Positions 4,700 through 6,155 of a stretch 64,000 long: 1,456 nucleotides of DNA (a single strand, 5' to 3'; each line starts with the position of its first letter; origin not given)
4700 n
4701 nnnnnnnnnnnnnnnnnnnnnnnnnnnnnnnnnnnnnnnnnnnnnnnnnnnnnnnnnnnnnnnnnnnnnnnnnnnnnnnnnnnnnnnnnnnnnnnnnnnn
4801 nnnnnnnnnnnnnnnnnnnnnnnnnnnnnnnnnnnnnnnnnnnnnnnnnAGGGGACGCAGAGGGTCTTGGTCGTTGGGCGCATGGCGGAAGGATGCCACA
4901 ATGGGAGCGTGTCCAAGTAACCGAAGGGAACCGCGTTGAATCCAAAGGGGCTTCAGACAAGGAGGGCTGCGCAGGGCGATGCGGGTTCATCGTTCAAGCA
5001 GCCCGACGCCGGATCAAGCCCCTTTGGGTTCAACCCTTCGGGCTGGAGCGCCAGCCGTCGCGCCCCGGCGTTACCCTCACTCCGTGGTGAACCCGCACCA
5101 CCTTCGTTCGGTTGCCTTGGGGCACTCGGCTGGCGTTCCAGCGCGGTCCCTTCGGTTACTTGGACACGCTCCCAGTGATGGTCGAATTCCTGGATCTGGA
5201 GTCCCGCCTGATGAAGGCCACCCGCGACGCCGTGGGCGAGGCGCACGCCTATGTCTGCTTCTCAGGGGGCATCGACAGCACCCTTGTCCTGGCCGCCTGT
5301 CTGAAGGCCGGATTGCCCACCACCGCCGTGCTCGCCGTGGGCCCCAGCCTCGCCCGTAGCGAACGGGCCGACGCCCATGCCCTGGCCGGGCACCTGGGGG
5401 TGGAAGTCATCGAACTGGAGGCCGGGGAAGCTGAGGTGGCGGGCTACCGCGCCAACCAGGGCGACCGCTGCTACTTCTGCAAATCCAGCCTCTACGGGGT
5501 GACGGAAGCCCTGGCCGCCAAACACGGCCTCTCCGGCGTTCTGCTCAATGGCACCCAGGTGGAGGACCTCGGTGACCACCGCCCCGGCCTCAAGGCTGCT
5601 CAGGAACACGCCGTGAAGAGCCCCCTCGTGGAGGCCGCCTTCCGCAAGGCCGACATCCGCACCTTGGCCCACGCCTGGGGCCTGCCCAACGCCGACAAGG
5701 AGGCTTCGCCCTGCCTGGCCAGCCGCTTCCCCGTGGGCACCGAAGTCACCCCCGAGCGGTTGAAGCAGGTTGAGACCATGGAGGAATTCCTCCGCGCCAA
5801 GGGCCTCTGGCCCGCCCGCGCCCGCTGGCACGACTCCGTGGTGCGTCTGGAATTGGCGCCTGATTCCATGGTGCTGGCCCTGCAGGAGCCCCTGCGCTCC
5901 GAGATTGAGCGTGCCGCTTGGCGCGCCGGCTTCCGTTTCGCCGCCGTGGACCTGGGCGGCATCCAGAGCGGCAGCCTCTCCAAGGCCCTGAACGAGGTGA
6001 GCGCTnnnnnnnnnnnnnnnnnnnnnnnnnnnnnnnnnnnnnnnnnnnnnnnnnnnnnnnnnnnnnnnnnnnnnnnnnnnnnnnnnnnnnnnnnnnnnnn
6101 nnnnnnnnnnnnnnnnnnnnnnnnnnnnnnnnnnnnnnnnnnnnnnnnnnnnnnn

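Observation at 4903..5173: MITE-like element with perfect 26-bp terminal inverted repeats filling the divergent lipoprotein/larE intergenic region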

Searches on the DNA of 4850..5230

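Call 15: search_rna_families(source=window, start=4850, end=5230, threshold=evalue, max_evalue=10, show_alignments=2)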
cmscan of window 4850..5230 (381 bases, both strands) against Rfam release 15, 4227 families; matches with E-value up to 10: 1.
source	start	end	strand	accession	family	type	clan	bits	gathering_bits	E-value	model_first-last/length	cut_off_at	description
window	4940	5026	-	RF03517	MIR5225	Gene; miRNA;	-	15.1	72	1.5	1-126/126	no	MIR5225 microRNA precursor family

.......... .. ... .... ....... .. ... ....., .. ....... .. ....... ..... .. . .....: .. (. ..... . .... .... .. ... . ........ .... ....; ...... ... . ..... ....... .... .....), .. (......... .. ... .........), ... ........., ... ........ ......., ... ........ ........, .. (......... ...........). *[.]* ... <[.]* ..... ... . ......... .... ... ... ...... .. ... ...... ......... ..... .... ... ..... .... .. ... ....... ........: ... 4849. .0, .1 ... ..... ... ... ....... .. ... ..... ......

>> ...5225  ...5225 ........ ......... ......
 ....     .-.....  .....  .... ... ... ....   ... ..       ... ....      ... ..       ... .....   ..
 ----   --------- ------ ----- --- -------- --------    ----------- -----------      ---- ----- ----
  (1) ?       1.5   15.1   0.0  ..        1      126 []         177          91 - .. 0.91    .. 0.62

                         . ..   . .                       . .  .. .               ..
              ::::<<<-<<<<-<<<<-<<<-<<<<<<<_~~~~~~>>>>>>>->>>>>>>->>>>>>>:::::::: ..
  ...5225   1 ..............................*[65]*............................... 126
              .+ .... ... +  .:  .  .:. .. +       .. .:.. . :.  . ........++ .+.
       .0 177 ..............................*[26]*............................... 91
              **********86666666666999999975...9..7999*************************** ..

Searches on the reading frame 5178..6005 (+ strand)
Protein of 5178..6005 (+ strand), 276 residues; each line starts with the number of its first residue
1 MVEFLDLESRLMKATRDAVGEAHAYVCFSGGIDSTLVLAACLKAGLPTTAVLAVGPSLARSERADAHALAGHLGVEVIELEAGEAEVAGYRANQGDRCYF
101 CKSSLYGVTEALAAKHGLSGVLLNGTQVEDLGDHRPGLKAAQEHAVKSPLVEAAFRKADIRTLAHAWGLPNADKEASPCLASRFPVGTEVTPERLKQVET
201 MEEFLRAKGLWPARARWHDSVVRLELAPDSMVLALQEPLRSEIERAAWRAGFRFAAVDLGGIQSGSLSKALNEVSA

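Call 27: find_homologous_proteins(query=window:5178-6005:+, max_evalue=1e-40)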
Query window:5178-6005:+ (276 aa): 3160 proteins with E <= 1e-40 among 8000 candidates; the best 120 are listed.
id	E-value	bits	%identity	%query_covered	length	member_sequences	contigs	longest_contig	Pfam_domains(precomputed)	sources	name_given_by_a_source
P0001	5.1e-163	559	93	100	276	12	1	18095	-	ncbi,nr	ncbi:MAG TPA: ATP-dependent sacrificial sulfur transferase LarE [Holophagaceae bacterium]|nr:ATP-dep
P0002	2.6e-154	530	89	99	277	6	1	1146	PF00733.28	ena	-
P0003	4.1e-153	527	88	99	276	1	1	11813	-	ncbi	-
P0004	6.4e-151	519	87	99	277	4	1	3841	-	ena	-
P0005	1.6e-127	443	75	98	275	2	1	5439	-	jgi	jgi:uncharacterized protein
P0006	1.8e-125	436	75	97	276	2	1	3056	-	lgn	-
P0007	4.9e-123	428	72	98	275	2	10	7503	-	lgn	-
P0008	3.1e-122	425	72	98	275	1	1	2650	-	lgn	-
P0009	1.1e-121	423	76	90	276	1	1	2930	-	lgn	-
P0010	1.4e-121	423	76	90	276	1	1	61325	-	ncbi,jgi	-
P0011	3.3e-121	422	76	90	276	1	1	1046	-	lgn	-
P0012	6.7e-121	421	72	96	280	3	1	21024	-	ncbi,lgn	-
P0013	1.3e-120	420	74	91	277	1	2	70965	-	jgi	jgi:uncharacterized protein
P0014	1.8e-120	420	75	90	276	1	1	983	PF00733.28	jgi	jgi:uncharacterized protein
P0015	3.2e-120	419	71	99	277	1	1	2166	-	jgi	jgi:uncharacterized protein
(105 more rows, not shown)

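Call 28: find_encoding_contigs(protein=P0001, flank=2500, max_places=3)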
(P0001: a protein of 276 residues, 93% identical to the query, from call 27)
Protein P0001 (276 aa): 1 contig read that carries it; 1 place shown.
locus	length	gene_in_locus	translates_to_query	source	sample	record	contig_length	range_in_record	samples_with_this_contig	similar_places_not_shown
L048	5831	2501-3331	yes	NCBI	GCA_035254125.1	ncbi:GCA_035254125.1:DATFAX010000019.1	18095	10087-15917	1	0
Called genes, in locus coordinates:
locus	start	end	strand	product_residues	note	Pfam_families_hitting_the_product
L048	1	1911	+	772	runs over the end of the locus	PF13620:CarboxypepD_reg, PF13715:CarbopepD_reg_2 (weak), PF07715:Plug, PF00593:TonB_dep_Rec_b-barrel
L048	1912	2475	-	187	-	-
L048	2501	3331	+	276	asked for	-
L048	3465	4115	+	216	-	PF00731:AIRC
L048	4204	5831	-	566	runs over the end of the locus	PF13522:GATase_6, PF13537:GATase_7, PF12481:DUF3700 (weak), PF00733:Asn_synthase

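Call 29: find_encoding_contigs(protein=P0003, flank=2500, max_places=3)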
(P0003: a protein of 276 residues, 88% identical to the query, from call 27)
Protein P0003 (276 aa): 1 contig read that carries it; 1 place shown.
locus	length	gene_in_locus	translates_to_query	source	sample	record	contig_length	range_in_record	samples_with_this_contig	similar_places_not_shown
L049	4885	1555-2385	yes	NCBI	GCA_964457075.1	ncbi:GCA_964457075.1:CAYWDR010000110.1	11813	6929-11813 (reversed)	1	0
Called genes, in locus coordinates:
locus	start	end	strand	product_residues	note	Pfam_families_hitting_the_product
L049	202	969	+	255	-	PF10670:DUF4198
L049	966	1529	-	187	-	-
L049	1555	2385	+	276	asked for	-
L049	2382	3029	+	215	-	PF00731:AIRC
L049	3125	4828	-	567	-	PF13522:GATase_6, PF13537:GATase_7, PF12481:DUF3700, PF00733:Asn_synthase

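Call 30: find_encoding_contigs(protein=P0004, flank=2500, max_places=3)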
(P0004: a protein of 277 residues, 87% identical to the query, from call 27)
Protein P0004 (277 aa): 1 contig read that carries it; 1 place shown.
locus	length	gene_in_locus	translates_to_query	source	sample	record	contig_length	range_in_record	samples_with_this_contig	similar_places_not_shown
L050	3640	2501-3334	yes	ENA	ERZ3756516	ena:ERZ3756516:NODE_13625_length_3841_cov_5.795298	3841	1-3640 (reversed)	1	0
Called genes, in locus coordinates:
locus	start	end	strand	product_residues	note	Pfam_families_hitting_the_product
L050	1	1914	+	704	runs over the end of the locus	?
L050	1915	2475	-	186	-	-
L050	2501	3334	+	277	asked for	-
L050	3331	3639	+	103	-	?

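Call 57: find_encoding_contigs(protein=window:5178-6005:+, flank=3000, max_places=10)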
Protein window:5178-6005:+ (276 aa): no gene with exactly this product is on record in the collection.
